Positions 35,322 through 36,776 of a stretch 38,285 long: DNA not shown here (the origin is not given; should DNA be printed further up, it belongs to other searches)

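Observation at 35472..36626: Circularly permuted GTPase fused to a SIS phosphosugar-binding domain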

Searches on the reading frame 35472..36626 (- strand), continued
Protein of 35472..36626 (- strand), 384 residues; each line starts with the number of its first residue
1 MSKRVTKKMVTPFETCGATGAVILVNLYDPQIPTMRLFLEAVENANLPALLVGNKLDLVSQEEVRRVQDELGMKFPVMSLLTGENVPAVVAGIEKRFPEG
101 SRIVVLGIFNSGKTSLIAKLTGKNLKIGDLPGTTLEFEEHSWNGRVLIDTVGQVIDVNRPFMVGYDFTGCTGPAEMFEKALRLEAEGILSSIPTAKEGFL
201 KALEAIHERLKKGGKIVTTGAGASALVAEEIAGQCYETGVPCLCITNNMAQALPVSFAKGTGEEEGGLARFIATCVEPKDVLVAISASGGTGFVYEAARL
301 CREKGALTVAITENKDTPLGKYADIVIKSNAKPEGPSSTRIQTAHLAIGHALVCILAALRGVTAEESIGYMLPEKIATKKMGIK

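Call 35: find_related_loci(query=A1, collection=viral_contigs, flank=8000)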
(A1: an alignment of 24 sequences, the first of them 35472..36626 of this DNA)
Query A1 (384 aa) in viral_contigs; peptide patterns used: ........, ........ (x = any residue, [..] = any of these).
41 stretches matched a pattern; 1 encode a relative of the query (tblastn E <= 1e-3); 1 distinct loci.
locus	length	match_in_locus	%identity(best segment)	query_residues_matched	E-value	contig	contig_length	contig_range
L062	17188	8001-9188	47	4-384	2e-111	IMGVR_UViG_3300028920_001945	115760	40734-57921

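Call 36: search_dna_similar(query=window:35472-36626:-, collection=phages, mode=protein, max_evalue=0.00001, max_rows=15)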
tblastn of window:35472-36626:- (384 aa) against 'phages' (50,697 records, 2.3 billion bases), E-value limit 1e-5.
Records with a match: 5; places in all: 5; records where one place covers at least 80% of the query: 0.
Best place of each record, by identity: <60% 5.
By first word of the organism name: Acinetobacter 2; Bacteriophage 2; Escherichia 1.
By host as written in the record: - 4; Escherichia coli O157:H7 ATCC 43895 1.
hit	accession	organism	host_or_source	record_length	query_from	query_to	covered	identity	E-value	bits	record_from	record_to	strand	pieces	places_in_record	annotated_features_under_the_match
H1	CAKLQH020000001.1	Acinetobacter phage MD-2021a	not known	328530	181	366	48%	28.3%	9e-6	54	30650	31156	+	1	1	kdsD: D-arabinose 5-phosphate isomerase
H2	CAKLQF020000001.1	Acinetobacter phage MD-2021a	not known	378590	181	366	48%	28.3%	9e-6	54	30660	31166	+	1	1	kdsD: D-arabinose 5-phosphate isomerase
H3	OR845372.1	Escherichia phage ECO95 1-6-1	Escherichia coli O157:H7 ATCC 43895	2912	176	356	47%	27.0%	5e-6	54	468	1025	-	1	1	record has no annotation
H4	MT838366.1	Bacteriophage sp.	human fecal samples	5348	201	354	40%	30.4%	7e-7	57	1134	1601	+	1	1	record has no annotation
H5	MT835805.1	Bacteriophage sp.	human fecal samples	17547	201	334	35%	31.2%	6e-7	57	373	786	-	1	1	record has no annotation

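Call 37: search_protein_families(library=ncbifam, proteins=[L014:11174-12550:-, L053:11164-12492:+, L059:7175-8620:+, L055:4399-5505:+, L053:8901-10004:+, L055:5791-6465:+, L055:507-1313:+, L016:2799-4091:+, L040:8707-10554:+], max_evalue=1e-10)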
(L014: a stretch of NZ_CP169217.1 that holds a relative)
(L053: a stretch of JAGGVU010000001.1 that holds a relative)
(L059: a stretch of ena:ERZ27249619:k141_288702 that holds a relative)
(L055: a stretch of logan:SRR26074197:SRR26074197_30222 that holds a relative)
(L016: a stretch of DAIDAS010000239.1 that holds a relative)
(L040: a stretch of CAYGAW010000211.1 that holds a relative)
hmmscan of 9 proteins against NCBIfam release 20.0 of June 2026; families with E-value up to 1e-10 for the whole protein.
L014:11174-12550:- (458 aa): 7 families
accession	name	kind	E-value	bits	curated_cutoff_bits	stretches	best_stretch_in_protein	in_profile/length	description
TIGR01455.1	glmM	equivalog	4.2e-171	569.5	447.55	1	11-454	1-441/442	phosphoglucosamine mutase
TIGR03990.1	Arch_GlmM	equivalog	1.2e-95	321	439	1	9-452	2-443/444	phosphoglucosamine mutase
NF007088.0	PRK09542.1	equivalog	1.1e-44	153.2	618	1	15-454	16-454/456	phosphomannomutase/phosphoglucomutase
NF011943.0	PRK15414.1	subfamily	2.5e-34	119.1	801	1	7-399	3-393/456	phosphomannomutase CpsG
NF046027.1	PhglucPhmanMutPgmG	equivalog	3.1e-34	118.4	600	1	34-380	28-367/460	phosphoglucomutase/phosphomannomutase PgmG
TIGR01132.1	pgm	equivalog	4e-15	55.2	778.05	0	4-138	36-175/546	phosphoglucomutase (alpha-D-glucose-1,6-bisphosphate-dependent)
NF005737.0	PRK07564.1-1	equivalog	5.4e-11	41.8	378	0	10-137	15-143/543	alpha-D-glucose phosphate-specific phosphoglucomutase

L053:11164-12492:+ (442 aa): 5 families
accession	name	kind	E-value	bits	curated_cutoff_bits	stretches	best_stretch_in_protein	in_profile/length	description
TIGR03990.1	Arch_GlmM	equivalog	2.3e-96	323.4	439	1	7-439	1-442/444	phosphoglucosamine mutase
TIGR01455.1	glmM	equivalog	3.8e-52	177.5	447.55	1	10-434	1-433/442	phosphoglucosamine mutase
NF046027.1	PhglucPhmanMutPgmG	equivalog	3e-51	174.5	600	1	14-434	14-443/460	phosphoglucomutase/phosphomannomutase PgmG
NF007088.0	PRK09542.1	equivalog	7.4e-40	137.3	618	1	9-434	11-446/456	phosphomannomutase/phosphoglucomutase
NF011943.0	PRK15414.1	subfamily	3.4e-24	85.7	801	1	4-426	1-438/456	phosphomannomutase CpsG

L059:7175-8620:+ (481 aa): 7 families
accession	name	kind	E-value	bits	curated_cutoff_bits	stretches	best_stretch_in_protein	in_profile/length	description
TIGR03990.1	Arch_GlmM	equivalog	2.8e-90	303.3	439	1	12-477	4-442/444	phosphoglucosamine mutase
TIGR01455.1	glmM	equivalog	7.2e-61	206.2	447.55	1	12-385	1-364/442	phosphoglucosamine mutase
TIGR01132.1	pgm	equivalog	6.9e-49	166.7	778.05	1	10-462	40-523/546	phosphoglucomutase (alpha-D-glucose-1,6-bisphosphate-dependent)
NF007088.0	PRK09542.1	equivalog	2.1e-42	145.7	618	1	18-473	18-447/456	phosphomannomutase/phosphoglucomutase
NF005737.0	PRK07564.1-1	equivalog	1.3e-39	136.3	378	1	30-399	34-417/543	alpha-D-glucose phosphate-specific phosphoglucomutase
NF046027.1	PhglucPhmanMutPgmG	equivalog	3.4e-39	134.8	600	1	18-474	16-445/460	phosphoglucomutase/phosphomannomutase PgmG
NF011943.0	PRK15414.1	subfamily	6.7e-19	68.2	801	1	48-464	38-438/456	phosphomannomutase CpsG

L055:4399-5505:+ (368 aa): 5 families
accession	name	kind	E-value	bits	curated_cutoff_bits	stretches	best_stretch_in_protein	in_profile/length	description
TIGR01455.1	glmM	equivalog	2.4e-67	227.5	447.55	2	183-362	235-439/442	phosphoglucosamine mutase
TIGR03990.1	Arch_GlmM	equivalog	1.9e-59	201.7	439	2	1-174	1-194/444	phosphoglucosamine mutase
NF007088.0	PRK09542.1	equivalog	4.8e-31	108.2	618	1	7-175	15-201/456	phosphomannomutase/phosphoglucomutase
NF046027.1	PhglucPhmanMutPgmG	equivalog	4.6e-19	68.4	600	0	22-109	31-119/460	phosphoglucomutase/phosphomannomutase PgmG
NF011943.0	PRK15414.1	subfamily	3.7e-15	55.9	801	0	36-115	39-119/456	phosphomannomutase CpsG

L053:8901-10004:+ (367 aa): 24 families
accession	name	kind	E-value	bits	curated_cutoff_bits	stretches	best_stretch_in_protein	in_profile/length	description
TIGR03992.1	Arch_glmU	subfamily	1.7e-94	317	292.1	2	4-238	2-242/393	bifunctional sugar-1-phosphate nucleotidylyltransferase/acetyltransferase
NF041173.1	Sug_nt_acttase_Thmprot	equivalog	3.3e-69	233.8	600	2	4-236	2-240/405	bifunctional sugar-1-phosphate nucleotidylyltransferase/acetyltransferase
TIGR01208.1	rmlA_long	equivalog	4.7e-54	183.6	320.25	1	5-307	2-335/353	glucose-1-phosphate thymidylyltransferase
NF052502.1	man1P_GTase_Rv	exception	3.3e-40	138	440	1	4-332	2-336/352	mannose-1-phosphate guanylyltransferase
NF041313.1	UDPGP_AglF_Halo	equivalog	3.3e-39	134.7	400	1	4-219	2-230/234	UTP--glucose-1-phosphate uridylyltransferase AglF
TIGR01173.1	glmU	equivalog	5.7e-37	127.6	366.85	1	4-346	2-366/452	bifunctional UDP-N-acetylglucosamine diphosphorylase/glucosamine-1-phosphate N-acetyltransferase GlmU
NF010934.1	PRK14354.1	equivalog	4.5e-34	117.7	450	1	5-347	2-366/447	bifunctional UDP-N-acetylglucosamine diphosphorylase/glucosamine-1-phosphate N-acetyltransferase GlmU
NF010933.0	PRK14353.1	equivalog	3.8e-29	101.6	505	1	2-211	5-228/453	bifunctional UDP-N-acetylglucosamine diphosphorylase/glucosamine-1-phosphate N-acetyltransferase GlmU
NF010935.0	PRK14355.1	equivalog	7.8e-29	100.6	718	1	2-347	3-373/459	bifunctional UDP-N-acetylglucosamine diphosphorylase/glucosamine-1-phosphate N-acetyltransferase GlmU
NF010939.0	PRK14359.1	equivalog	2.3e-27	95.7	592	1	1-355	1-350/430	bifunctional UDP-N-acetylglucosamine diphosphorylase/glucosamine-1-phosphate N-acetyltransferase GlmU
NF010936.0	PRK14356.1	equivalog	2.4e-26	92.7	666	1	4-356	7-382/456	bifunctional UDP-N-acetylglucosamine diphosphorylase/glucosamine-1-phosphate N-acetyltransferase GlmU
NF010940.0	PRK14360.1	equivalog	6.1e-26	91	602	1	5-188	4-202/452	bifunctional UDP-N-acetylglucosamine diphosphorylase/glucosamine-1-phosphate N-acetyltransferase GlmU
TIGR01207.1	rmlA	equivalog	6.4e-25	87.8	360.65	1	5-197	2-208/286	glucose-1-phosphate thymidylyltransferase RfbA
NF006986.0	PRK09451.1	equivalog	8.6e-25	87.5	725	1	2-347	5-370/456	bifunctional UDP-N-acetylglucosamine diphosphorylase/glucosamine-1-phosphate N-acetyltransferase GlmU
TIGR01099.1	galU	equivalog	3.9e-23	82.3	326.8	0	69-197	95-239/261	UTP--glucose-1-phosphate uridylyltransferase GalU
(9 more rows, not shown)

L055:5791-6465:+ (224 aa): 15 families
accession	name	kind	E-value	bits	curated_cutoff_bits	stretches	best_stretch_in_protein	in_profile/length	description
TIGR03992.1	Arch_glmU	subfamily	2.5e-41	141.9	292.1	1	1-193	1-199/393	bifunctional sugar-1-phosphate nucleotidylyltransferase/acetyltransferase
NF041313.1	UDPGP_AglF_Halo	equivalog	3.7e-25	88.7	400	1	1-119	1-120/234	UTP--glucose-1-phosphate uridylyltransferase AglF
NF041173.1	Sug_nt_acttase_Thmprot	equivalog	6.3e-25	87.9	600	1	1-191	1-197/405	bifunctional sugar-1-phosphate nucleotidylyltransferase/acetyltransferase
TIGR01208.1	rmlA_long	equivalog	1.2e-22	80.3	320.25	1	2-190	1-202/353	glucose-1-phosphate thymidylyltransferase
TIGR01099.1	galU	equivalog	3.6e-22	79.2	326.8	1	1-64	2-65/261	UTP--glucose-1-phosphate uridylyltransferase GalU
NF045761.1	NAMPUrTaseMurU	equivalog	3.1e-20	73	250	1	1-106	1-110/226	N-acetylmuramate alpha-1-phosphate uridylyltransferase MurU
NF049965.1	GlMnHpPGnyltfHddC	equivalog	3.3e-19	69.4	300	1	1-174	1-176/221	D-glycero-D-manno-heptose 1-phosphate guanosyltransferase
NF052502.1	man1P_GTase_Rv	exception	7.1e-17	61.3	440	1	2-114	2-117/352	mannose-1-phosphate guanylyltransferase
NF041135.1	IPPtranDIPPsyn_Thcocales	equivalog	1.8e-15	56.9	580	1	1-209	1-208/419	bifunctional L-myo-inositol-1-phosphate cytidylyltransferase/CDP-L-myo-inositol myo-inositolphosphotransferase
TIGR01173.1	glmU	equivalog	2.2e-14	53.1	366.85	1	1-146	1-149/452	bifunctional UDP-N-acetylglucosamine diphosphorylase/glucosamine-1-phosphate N-acetyltransferase GlmU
TIGR02623.1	G1P_cyt_trans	equivalog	4.3e-13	49.3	300.25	1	1-68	1-68/255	glucose-1-phosphate cytidylyltransferase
NF010934.1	PRK14354.1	equivalog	7.8e-13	47.7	450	1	3-128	2-125/447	bifunctional UDP-N-acetylglucosamine diphosphorylase/glucosamine-1-phosphate N-acetyltransferase GlmU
NF010935.0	PRK14355.1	equivalog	1.5e-12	46.9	718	1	2-115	5-118/459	bifunctional UDP-N-acetylglucosamine diphosphorylase/glucosamine-1-phosphate N-acetyltransferase GlmU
TIGR01207.1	rmlA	equivalog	1.8e-11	43.7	360.65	1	2-118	1-122/286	glucose-1-phosphate thymidylyltransferase RfbA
NF010937.0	PRK14357.1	equivalog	6.9e-11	41.7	658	1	1-128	1-124/448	bifunctional UDP-N-acetylglucosamine diphosphorylase/glucosamine-1-phosphate N-acetyltransferase GlmU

L055:507-1313:+ (268 aa): 2 families
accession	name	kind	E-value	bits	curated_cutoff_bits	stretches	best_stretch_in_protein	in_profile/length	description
TIGR03569.1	NeuB_NnaB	equivalog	2.7e-57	194.3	399.65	2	60-256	72-268/329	N-acetylneuraminate synthase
TIGR03586.1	PseI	equivalog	6.9e-43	147.1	340.25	1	68-248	81-259/327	pseudaminic acid synthase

L016:2799-4091:+ (430 aa): 6 families
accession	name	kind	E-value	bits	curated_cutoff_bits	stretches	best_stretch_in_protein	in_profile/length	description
NF011729.0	PRK15182.1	equivalog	1.8e-137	458.6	592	1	8-412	9-413/425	Vi polysaccharide biosynthesis UDP-N-acetylglucosamine C-6 dehydrogenase TviB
TIGR03026.1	NDP-sugDHase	subfamily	1.2e-110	370.1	189.8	1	8-400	3-401/413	nucleotide sugar dehydrogenase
NF040825.1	UDPMaNacDH_Arch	equivalog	7.9e-59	199.6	750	1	8-412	3-398/418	UDP-N-acetyl-D-mannosamine dehydrogenase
NF008286.0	PRK11064.1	equivalog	5.9e-57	193.1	459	1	6-394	4-403/420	UDP-N-acetyl-D-mannosamine dehydrogenase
NF041297.1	UDPGDh_AglM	equivalog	1.2e-40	139.8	670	1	8-390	3-395/429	UDP-glucose 6-dehydrogenase AglM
NF047673.2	TeichurnBiosyTuaD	equivalog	1.5e-29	103.4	700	1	5-425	1-424/439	UDP-glucose 6-dehydrogenase TuaD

L040:8707-10554:+ (615 aa): 8 families
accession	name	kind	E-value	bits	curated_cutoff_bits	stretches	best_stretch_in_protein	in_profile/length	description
NF001484.0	PRK00331.1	subfamily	6.7e-244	810.8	381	1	1-615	1-601/601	isomerizing glutamine--fructose-6-phosphate transaminase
TIGR01135.1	glmS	equivalog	5.7e-238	791.3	418.05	1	2-615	1-607/607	glutamine--fructose-6-phosphate transaminase (isomerizing)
NF046059.1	NagB_SO3506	equivalog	6.6e-38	130.8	430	1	264-611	6-326/330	glucosamine-6-phosphate deaminase NagB-II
TIGR01134.1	purF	equivalog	1.3e-27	97.3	350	1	2-234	1-227/432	amidophosphoribosyltransferase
NF041128.1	glucosaP_deam_GlmD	equivalog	3.2e-26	92.3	580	1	299-612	31-321/323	glucosamine-6-phosphate deaminase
NF008481.0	PRK11382.1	equivalog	1.8e-16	60.3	430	1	298-606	43-332/340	fructoselysine 6-phosphate deglycase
TIGR01536.1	asn_synth_AEB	equivalog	4.2e-13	49.1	267.1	1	92-217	68-177/517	asparagine synthase (glutamine-hydrolyzing)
TIGR03127.2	RuMP_HxlB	equivalog_domain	7.9e-11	42.2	160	0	296-400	27-126/178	6-phospho-3-hexuloisomerase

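Call 38: find_encoding_contigs(protein=P0128, flank=5000, max_places=2)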
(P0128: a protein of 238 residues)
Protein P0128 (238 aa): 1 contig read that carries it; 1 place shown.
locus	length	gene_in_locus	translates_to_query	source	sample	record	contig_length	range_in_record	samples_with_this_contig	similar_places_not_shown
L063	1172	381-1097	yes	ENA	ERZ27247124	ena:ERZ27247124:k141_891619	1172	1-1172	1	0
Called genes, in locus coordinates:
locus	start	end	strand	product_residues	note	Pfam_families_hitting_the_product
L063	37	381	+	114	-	PF01242:PTPS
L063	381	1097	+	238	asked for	PF13580:SIS_2, PF01380:SIS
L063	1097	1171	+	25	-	?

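Call 39: find_encoding_contigs(protein=P0130, flank=5000, max_places=2)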
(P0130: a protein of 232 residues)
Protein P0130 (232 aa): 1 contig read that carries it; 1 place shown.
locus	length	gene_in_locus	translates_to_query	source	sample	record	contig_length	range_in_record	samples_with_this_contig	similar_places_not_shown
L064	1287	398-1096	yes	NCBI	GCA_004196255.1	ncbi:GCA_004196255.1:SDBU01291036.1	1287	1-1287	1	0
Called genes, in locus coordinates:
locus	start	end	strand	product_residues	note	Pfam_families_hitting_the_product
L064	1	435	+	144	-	?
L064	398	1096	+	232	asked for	PF03193:RsgA_GTPase, PF00350:Dynamin_N (weak), PF01926:MMR_HSR1, PF02421:FeoB_N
